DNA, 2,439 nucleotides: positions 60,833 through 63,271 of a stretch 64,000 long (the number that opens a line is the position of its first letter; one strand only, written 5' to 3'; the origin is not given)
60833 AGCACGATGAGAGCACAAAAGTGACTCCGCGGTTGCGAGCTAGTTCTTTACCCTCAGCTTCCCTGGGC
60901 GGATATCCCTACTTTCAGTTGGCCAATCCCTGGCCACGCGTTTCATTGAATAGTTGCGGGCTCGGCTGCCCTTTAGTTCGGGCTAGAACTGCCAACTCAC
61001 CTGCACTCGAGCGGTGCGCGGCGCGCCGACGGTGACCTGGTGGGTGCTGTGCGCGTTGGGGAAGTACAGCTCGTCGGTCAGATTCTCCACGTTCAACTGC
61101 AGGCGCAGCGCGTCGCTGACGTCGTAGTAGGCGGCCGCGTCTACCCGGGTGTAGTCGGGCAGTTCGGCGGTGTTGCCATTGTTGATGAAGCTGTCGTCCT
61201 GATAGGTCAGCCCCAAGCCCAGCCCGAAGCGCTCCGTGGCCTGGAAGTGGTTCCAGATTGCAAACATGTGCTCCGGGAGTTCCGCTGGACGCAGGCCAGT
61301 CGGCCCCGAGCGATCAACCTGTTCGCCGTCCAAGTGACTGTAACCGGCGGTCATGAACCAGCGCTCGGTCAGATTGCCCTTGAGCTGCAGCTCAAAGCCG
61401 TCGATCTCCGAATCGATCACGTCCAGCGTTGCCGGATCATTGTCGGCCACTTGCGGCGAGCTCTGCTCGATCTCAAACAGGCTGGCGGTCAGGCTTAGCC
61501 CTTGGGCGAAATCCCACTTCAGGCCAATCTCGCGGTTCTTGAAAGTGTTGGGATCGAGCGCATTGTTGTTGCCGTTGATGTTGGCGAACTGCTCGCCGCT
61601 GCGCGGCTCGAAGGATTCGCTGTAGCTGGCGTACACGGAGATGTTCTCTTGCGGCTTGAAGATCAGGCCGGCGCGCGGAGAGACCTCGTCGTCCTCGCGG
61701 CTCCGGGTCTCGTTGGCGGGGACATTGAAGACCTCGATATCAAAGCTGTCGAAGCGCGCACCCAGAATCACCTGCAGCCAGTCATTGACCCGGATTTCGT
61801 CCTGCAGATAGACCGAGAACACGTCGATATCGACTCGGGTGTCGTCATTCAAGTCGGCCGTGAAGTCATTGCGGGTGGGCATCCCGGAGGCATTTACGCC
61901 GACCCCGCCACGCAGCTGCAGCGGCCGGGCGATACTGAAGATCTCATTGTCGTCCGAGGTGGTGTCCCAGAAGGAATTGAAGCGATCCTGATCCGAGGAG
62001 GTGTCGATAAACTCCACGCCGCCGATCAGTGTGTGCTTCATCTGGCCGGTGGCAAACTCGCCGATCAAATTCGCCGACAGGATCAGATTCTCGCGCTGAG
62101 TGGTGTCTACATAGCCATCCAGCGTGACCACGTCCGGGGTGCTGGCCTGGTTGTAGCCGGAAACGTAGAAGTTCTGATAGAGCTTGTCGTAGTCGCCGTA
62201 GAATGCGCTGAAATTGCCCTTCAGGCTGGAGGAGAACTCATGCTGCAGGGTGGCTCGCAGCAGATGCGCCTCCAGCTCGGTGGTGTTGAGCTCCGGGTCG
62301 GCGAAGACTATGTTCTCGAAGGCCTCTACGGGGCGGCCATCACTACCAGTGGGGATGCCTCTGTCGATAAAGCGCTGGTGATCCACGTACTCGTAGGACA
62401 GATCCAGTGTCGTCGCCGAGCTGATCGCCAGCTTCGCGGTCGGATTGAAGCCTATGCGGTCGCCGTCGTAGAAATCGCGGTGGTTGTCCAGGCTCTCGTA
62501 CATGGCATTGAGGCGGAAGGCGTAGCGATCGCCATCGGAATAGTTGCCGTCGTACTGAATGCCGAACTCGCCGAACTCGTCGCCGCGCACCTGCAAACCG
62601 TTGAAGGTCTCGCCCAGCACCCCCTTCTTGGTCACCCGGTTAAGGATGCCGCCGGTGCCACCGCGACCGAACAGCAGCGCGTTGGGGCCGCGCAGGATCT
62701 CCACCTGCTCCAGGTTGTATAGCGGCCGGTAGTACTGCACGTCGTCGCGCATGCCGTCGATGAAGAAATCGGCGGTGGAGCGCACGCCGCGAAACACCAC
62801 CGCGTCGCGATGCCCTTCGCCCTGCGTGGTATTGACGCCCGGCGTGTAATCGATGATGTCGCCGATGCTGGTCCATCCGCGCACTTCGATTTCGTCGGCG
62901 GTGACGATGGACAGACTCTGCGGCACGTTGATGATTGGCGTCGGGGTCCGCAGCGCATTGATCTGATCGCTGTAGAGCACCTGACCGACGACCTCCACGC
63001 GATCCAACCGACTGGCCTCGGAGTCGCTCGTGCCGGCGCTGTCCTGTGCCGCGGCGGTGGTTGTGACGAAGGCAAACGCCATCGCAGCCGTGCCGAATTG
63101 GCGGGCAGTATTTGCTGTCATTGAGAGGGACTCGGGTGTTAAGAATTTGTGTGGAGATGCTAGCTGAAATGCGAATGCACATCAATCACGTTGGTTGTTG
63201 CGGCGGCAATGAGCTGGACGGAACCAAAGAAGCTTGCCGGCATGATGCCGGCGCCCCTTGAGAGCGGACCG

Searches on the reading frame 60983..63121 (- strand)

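Call 44: search_protein_families(library=pfam, proteins=[window:60983-63121:-], max_evalue=0.001)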
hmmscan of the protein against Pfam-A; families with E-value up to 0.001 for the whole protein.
window:60983-63121:- (712 aa): 3 families
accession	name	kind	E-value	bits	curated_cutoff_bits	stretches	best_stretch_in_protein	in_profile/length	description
PF00593.30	TonB_dep_Rec_b-barrel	-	9.4e-57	194.2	27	1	225-681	2-436/436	TonB dependent receptor-like, beta-barrel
PF07715.20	Plug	-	2.2e-19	70.4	23.9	1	64-159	3-107/107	TonB-dependent Receptor Plug Domain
PF14905.12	OMP_b-brl_3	-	6.8e-08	32.4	27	1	420-693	100-385/408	Outer membrane protein beta-barrel family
